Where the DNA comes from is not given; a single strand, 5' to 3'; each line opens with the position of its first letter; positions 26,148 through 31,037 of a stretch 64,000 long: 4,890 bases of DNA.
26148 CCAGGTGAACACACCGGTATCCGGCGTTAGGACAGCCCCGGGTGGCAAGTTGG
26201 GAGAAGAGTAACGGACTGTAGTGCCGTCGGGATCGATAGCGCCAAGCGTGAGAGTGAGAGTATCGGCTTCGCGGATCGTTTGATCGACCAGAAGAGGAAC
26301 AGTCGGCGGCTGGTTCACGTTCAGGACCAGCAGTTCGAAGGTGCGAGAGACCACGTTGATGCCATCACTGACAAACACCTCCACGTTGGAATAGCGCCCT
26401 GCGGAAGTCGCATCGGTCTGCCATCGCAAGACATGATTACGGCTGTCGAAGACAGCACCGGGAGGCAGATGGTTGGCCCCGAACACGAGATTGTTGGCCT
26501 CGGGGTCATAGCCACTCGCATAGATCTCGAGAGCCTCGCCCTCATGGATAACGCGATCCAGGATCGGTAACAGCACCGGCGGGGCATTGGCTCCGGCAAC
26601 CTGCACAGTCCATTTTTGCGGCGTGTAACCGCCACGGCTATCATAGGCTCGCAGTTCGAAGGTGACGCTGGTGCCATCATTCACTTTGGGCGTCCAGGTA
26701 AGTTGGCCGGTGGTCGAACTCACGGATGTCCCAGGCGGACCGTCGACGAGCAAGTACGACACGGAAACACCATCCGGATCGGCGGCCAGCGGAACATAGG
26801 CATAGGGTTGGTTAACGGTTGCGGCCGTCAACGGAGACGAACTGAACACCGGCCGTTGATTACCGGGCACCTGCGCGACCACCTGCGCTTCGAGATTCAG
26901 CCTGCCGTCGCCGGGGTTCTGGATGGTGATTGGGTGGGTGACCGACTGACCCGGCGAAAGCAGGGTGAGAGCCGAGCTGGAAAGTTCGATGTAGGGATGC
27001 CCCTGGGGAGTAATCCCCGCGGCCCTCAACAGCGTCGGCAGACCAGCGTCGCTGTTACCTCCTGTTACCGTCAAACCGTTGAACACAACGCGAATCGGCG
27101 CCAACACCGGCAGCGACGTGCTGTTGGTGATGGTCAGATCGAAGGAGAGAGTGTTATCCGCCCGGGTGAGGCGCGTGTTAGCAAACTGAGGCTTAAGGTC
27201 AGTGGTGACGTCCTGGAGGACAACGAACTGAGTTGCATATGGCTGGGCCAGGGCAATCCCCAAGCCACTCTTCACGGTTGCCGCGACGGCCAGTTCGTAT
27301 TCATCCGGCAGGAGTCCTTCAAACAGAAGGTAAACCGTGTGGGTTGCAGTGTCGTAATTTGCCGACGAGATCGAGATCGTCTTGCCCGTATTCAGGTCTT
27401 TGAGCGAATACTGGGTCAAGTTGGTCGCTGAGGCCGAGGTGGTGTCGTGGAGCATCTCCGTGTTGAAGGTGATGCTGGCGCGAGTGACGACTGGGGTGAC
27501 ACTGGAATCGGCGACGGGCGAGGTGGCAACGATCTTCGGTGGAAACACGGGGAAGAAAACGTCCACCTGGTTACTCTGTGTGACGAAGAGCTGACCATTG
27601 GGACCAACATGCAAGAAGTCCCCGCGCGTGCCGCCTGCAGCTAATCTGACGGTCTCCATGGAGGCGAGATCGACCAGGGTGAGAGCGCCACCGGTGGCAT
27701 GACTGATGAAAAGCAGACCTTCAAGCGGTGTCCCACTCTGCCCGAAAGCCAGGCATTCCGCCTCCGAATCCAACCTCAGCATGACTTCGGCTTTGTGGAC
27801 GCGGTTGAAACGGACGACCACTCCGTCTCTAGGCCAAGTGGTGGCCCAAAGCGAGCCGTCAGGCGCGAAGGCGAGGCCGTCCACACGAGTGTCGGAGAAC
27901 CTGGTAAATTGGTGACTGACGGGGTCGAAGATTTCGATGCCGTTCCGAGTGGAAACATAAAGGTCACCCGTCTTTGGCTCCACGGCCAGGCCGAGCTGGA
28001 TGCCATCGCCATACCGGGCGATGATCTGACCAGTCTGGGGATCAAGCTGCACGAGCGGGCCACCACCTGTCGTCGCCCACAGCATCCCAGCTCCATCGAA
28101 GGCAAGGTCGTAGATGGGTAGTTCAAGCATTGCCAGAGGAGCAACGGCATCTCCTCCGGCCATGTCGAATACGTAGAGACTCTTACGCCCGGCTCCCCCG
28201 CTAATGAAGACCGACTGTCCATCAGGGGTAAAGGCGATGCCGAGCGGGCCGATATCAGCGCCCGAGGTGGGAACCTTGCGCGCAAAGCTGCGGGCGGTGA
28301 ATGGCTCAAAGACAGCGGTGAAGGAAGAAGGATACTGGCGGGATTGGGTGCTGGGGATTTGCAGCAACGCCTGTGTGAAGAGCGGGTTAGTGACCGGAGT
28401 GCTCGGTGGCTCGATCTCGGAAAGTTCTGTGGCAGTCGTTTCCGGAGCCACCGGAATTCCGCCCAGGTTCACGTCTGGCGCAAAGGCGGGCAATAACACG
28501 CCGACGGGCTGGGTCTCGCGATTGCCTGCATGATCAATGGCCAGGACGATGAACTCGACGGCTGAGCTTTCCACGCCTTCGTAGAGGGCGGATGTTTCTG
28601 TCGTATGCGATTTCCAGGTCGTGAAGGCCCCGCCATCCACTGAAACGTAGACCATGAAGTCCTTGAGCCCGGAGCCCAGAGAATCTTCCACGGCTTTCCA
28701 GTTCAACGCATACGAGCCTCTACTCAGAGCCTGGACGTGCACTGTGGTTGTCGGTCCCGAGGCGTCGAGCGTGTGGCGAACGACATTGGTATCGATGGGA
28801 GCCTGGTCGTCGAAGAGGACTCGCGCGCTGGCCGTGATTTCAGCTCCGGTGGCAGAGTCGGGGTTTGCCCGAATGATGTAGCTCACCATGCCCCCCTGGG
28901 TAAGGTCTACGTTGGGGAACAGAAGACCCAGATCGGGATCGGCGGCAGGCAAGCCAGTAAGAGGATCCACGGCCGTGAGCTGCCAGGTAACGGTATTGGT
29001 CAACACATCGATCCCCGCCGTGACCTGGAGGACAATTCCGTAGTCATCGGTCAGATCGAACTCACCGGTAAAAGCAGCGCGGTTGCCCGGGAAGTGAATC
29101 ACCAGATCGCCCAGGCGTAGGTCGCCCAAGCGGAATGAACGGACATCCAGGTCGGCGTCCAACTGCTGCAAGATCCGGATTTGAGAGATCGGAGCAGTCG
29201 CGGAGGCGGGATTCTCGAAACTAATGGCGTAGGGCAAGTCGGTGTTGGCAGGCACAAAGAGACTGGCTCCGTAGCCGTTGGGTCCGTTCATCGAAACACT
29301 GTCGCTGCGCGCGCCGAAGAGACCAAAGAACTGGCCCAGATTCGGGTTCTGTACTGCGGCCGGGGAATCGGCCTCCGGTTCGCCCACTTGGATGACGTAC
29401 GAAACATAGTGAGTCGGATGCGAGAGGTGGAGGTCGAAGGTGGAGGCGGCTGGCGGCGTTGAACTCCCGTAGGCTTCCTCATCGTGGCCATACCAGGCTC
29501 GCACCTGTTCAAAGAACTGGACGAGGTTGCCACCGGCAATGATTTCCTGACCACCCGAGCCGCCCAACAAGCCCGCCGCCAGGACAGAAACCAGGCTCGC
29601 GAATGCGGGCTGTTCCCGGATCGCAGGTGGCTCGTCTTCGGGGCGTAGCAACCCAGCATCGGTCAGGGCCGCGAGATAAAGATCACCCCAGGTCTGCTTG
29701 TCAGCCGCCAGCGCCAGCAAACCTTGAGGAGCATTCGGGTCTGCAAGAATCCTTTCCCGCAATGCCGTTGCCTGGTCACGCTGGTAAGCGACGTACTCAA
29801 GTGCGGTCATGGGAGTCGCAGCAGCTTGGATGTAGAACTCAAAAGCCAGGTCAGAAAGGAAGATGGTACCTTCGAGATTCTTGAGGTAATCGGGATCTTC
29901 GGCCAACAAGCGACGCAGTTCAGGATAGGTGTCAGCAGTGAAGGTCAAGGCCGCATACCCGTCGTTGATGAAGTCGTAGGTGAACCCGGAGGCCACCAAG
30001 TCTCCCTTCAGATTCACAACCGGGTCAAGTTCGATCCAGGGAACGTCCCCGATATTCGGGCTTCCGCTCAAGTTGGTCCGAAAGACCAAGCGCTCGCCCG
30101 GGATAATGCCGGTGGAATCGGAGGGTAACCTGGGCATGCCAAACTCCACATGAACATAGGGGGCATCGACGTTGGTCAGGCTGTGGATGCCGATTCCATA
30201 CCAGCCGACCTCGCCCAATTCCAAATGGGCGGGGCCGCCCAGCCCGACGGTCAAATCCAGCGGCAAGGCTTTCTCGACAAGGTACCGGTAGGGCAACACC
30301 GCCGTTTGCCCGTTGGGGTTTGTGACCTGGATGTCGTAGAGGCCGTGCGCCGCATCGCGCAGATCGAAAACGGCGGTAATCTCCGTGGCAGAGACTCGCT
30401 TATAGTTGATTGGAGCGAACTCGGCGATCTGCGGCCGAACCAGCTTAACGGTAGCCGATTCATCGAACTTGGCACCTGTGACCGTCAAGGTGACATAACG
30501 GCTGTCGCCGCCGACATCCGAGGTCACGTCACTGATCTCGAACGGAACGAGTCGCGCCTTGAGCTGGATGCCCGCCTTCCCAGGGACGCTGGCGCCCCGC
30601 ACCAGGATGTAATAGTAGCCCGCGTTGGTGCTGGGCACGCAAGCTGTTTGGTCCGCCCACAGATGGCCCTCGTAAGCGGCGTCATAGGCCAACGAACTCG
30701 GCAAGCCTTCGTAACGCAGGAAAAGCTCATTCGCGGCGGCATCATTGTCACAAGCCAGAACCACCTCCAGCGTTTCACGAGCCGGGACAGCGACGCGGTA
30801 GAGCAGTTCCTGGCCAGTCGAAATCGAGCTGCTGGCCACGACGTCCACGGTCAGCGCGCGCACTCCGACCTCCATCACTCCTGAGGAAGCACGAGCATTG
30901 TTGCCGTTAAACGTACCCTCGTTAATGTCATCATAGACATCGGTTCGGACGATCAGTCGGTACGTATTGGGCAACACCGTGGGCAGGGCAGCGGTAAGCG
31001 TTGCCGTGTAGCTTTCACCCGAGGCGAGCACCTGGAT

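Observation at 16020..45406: A ~29.4-kb single gene (~9,795 codons after frame repair) with an unusually heterogeneous adhesin-like architecture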

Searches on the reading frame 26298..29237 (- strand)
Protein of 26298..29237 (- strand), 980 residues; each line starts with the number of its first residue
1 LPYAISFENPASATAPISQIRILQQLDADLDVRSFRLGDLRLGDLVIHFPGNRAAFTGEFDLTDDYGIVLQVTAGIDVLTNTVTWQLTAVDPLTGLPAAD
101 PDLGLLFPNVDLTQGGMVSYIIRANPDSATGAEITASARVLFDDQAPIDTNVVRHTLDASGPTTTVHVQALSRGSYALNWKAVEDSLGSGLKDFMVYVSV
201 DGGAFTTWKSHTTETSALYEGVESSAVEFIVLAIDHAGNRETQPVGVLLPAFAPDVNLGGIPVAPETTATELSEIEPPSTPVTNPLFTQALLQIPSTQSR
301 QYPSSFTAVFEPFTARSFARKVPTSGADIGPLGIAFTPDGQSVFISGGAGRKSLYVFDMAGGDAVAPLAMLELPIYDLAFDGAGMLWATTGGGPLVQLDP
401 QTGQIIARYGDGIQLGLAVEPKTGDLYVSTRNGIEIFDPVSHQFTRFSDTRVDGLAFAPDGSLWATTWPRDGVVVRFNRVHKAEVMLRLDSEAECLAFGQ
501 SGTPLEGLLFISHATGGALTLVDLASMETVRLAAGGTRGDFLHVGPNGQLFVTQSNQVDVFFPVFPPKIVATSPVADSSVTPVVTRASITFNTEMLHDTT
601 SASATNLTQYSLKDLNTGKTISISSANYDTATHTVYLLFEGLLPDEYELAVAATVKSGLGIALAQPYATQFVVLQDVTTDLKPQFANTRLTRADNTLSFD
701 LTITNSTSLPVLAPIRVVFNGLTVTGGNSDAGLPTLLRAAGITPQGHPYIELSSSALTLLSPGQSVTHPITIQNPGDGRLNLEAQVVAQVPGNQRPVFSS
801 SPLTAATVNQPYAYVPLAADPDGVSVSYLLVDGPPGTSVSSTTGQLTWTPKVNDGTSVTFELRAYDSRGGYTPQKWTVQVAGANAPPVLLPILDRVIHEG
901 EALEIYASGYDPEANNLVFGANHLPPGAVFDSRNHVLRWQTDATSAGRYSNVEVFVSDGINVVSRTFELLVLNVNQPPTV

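Call 14: search_protein_families(library=pfam, max_evalue=0.05, proteins=[window:26298-29237:-])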
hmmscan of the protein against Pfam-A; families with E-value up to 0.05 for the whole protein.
window:26298-29237:- (980 aa): 6 families
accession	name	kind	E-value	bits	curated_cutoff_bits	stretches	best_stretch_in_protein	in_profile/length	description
PF05345.18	He_PIG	-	1e-10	42.4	24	2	796-880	2-95/96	Putative Ig domain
PF24595.1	DUF7619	-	2.5e-09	37.7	27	1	113-155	90-132/133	Domain of unknown function (DUF7619)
PF17963.7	Big_9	-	1.4e-05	26.3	23.6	1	793-878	1-88/89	Bacterial Ig domain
PF08450.18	SGL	-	6.1e-05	23.2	26.3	0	444-499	176-233/246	SMP-30/Gluconolactonase/LRE-like region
PF13205.12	Big_5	-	0.0017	19.5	23.6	1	566-671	4-103/105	Bacterial Ig-like domain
PF17892.7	Cadherin_5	-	0.0032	17.7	26.5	1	820-880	37-97/98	Cadherin-like domain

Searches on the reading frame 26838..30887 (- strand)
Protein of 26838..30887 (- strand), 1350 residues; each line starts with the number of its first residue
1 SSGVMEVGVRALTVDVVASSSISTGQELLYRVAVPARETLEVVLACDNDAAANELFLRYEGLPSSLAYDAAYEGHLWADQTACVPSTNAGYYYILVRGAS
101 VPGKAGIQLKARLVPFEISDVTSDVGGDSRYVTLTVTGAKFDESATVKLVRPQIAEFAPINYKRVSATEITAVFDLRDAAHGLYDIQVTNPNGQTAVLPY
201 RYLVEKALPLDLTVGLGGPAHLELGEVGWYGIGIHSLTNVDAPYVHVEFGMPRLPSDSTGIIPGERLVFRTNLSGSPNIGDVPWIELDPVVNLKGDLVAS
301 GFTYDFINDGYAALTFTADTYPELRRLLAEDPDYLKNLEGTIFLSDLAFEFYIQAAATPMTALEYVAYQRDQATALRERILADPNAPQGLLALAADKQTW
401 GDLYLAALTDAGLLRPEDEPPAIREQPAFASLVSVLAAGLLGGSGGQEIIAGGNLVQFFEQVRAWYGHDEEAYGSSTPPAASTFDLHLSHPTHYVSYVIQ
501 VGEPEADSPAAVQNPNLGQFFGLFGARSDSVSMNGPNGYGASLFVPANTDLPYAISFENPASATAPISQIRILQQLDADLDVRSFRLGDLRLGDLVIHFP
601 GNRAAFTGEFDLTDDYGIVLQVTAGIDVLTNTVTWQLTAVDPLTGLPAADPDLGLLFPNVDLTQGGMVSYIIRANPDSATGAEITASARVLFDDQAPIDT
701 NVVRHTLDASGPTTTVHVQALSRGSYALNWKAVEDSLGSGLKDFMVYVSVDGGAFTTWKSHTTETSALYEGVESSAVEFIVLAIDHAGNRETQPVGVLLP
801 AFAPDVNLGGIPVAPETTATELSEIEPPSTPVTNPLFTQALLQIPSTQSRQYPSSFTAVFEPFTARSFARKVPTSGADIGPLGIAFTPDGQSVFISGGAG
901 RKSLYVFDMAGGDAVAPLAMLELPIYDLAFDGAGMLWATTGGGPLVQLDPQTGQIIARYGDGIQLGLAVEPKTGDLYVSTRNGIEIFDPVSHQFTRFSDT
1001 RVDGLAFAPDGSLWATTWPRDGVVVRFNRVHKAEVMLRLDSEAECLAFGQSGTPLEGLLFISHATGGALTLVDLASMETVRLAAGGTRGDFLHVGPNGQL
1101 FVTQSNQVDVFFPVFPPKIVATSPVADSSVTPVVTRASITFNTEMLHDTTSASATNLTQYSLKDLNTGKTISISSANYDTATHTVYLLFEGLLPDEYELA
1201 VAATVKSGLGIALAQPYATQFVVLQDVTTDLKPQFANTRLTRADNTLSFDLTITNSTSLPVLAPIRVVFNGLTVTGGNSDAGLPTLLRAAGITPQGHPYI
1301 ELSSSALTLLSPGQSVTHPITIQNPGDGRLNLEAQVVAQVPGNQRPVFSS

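Call 53: search_solved_structures(query=window:26838-30887:-, max_evalue=1)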
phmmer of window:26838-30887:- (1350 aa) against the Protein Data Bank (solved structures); distinct sequences matched with E-value up to 1: 2.
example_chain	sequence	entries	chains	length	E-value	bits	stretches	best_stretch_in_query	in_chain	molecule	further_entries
5yzv_A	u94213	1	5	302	0.00011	23.4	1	880-1102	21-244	Probable serine/threonine-protein kinase PkwA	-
3jcm_B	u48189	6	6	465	0.27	12.1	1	874-946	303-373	U4/U6 small nuclear ribonucleoprotein PRP4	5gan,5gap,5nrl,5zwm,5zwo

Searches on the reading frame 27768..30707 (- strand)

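Call 7: search_protein_families(library=pfam, max_evalue=0.01, proteins=[window:27768-30707:-])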
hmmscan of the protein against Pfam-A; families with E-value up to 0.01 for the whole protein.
window:27768-30707:- (980 aa): 3 families
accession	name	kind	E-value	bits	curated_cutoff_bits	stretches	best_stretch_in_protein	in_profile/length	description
PF24595.1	DUF7619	-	2e-10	41.3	27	2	603-645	90-132/133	Domain of unknown function (DUF7619)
PF08450.18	SGL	-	0.00051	20.2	26.3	0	823-899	138-220/246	SMP-30/Gluconolactonase/LRE-like region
PF05506.17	PLipase_C_C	-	0.0028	19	24.4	0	78-133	18-72/80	Bacterial phospholipase C, C-terminal domain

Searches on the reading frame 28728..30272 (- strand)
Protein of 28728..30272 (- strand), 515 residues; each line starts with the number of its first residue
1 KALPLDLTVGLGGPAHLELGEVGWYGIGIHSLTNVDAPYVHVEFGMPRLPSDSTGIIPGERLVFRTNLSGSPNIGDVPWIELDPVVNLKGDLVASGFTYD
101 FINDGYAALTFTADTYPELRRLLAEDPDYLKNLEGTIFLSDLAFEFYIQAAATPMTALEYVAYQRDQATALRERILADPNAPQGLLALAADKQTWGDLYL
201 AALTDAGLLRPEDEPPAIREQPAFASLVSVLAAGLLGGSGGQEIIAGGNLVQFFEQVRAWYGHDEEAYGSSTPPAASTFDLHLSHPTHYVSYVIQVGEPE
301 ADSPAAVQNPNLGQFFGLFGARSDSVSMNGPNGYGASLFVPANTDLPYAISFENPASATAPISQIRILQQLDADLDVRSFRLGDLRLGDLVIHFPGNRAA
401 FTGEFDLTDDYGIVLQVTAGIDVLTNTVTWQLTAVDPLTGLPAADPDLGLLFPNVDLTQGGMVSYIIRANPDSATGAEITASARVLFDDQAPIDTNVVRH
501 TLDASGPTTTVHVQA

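Call 74: find_homologous_proteins(query=window:28728-30272:-, max_evalue=0.00001)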
Query window:28728-30272:- (515 aa): 15 proteins with E <= 0.00001 among 8000 candidates.
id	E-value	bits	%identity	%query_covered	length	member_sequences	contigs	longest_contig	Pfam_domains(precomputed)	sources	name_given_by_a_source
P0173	8.7e-146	505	55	83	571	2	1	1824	PF24595.2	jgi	-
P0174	7.8e-121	423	47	100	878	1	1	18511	-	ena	-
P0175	2.4e-115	405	42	99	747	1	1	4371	-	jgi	-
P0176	3.0e-107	378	42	99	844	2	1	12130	PF24595.2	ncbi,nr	ncbi:MAG: APHP domain-containing protein, partial [Candidatus Accumulibacter sp.]|nr:APHP domain-con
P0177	1.2e-92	330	44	76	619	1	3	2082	PF04151.22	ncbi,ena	-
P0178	9.3e-92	327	46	72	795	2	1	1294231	PF24595.2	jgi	jgi:hypothetical protein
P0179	1.2e-63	234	39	73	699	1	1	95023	-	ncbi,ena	-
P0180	1.2e-62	231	48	47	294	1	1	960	-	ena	-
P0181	5.7e-56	209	37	70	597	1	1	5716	-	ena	-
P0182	4.1e-42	163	35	60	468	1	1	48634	-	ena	-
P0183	6.4e-35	139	45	35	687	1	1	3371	PF00404.25,PF24595.2,PF25023.2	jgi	jgi:RHS repeat-associated protein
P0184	1.4e-25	108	37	37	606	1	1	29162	PF05593.20,PF24595.2,PF25023.2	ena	-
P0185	1.0e-17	82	45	17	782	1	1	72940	-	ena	-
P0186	1.9e-17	82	33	35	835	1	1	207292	-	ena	-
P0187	2.8e-17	81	37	35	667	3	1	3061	PF24595.2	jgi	jgi:hypothetical protein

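Call 88: predict_structure(alignment_id=A3)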
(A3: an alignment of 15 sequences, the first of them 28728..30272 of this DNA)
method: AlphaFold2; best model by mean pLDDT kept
length: 515 residues; sequences in the alignment: 15
mean_pLDDT: 73.1   pTM: 0.52
mean pLDDT of the five models: 73.1, 72.9, 68.1, 67.1, 67.1
residues with pLDDT >= 90: 21; 70-90: 330; 50-70: 106; < 50: 58
segments of 3 or more residues with pLDDT < 50: 1-4, 68-83, 102-104, 236-247, 302-315, 317-319
pLDDT, mean of each block of 10 residues (from residue 1): 48 71 68 65 86 68 62 39 64 73 56 79 79 71 85 86 87 88 78 83 73 65 55 47 46 74 83 86 84 76 37 47 79 76 87 84 87 86 87 73 80 83 77 80 77 68 91 85 83 82 65 50
secondary structure, 60 per line:
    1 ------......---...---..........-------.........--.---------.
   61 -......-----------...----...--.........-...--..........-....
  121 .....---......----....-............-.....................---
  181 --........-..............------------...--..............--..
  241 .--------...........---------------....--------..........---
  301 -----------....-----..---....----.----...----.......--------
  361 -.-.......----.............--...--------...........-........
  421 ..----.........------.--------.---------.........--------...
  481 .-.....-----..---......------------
elements in order: E7-12 E16-18 E22-31 E39-47 E62-67 E86-88 E91-99 E106-115 H117-125 H129-134 H139-142 E144-155 H157-177 H183-190 H192-205 H223-236 H250-260 H276-279 E288-297 H312-315 E326-329 E339-341 E346-352 E364-370 E375-387 E390-392 E401-407 H408-411 E413-422 E427-435 E461-469 E478-481 E483-487 E498-503

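Call 90: fold_search(model_id=the predicted structure, library=pdb)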
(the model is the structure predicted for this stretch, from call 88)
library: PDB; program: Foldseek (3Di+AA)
matches with E <= 10: 1966; with E <= 0.001: 134
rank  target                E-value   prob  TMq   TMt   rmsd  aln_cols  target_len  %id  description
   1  8jl8                  2.6e-09  1.00  0.19  0.31  22.5       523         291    9  Crystal structure of the collagen binding domain of Cnm from Streptococcus mutans (released 2024-04-10)
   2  2f68                  2.2e-08  1.00  0.20  0.31  22.9       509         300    8  Crystal structure of collagen adhesin (CNA) from S. aureus (released 2006-12-12)
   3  9iuj_A                5.5e-08  1.00  0.18  0.13  21.6       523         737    6  Integrin alpha-v beta-3 in complex with rhodostomin (released 2025-07-30)
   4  3fcs_A                1.6e-07  1.00  0.19  0.12  15.3       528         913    8  Structure of complete ectodomain of integrin aIIBb3 (released 2009-01-20)
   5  4nen_A                3.0e-07  1.00  0.20  0.12  13.9       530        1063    7  An internal ligand-bound, metastable state of a leukocyte integrin, aXb2 (released 2014-01-15)
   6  8xen_A                3.2e-07  1.00  0.17  0.11  24.2       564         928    6  Cryo-EM structure of integrin ITGAV/ITGB3 complex, conformation 4 (released 2024-12-18)
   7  4g1m_A                4.0e-07  1.00  0.18  0.12  16.0       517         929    6  Re-refinement of alpha V beta 3 structure (released 2012-12-12)
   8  7lgr                  4.2e-07  1.00  0.20  0.53   6.6       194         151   13  Streptococcus mutans Collagen binding Protein CNM - N2 Domain (released 2022-01-26)
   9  9e8a_A                4.2e-07  1.00  0.18  0.12  16.3       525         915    7  Integrin aIIbb3 bent conformation from human platelet membrane crude preparation (released 2025-10-15)
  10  7l0o_B                5.0e-07  1.00  0.19  0.20  21.2       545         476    7  Streptococcus gordonii C123 Domain(s)-Structural and Functional Analysis (released 2021-09-08)
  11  4mmx_A                7.5e-07  1.00  0.19  0.12  15.9       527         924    7  Integrin AlphaVBeta3 ectodomain bound to the tenth domain of Fibronectin (released 2014-03-26)
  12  8t2v_A                7.5e-07  1.00  0.18  0.10  25.0       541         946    8  Cryo-EM Structures of Full-length Integrin alphaIIbbeta3 in Native Lipids (released 2023-07-26)
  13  1amx                  7.9e-07  1.00  0.20  0.55   6.6       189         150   10  COLLAGEN-BINDING DOMAIN FROM A STAPHYLOCOCCUS AUREUS ADHESIN (released 1998-06-24)
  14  7nxd_A                8.4e-07  1.00  0.19  0.12  17.5       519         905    8  Cryo-EM structure of human integrin alpha5beta1 in the half-bent conformation (released 2021-08-25)
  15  6e3f                  1.4e-06  1.00  0.21  0.21  21.6       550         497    8  The structure of the C-terminal domains (C123) of Streptococcus intermedius antigen I/II (Pas) (released 2019-07-17)
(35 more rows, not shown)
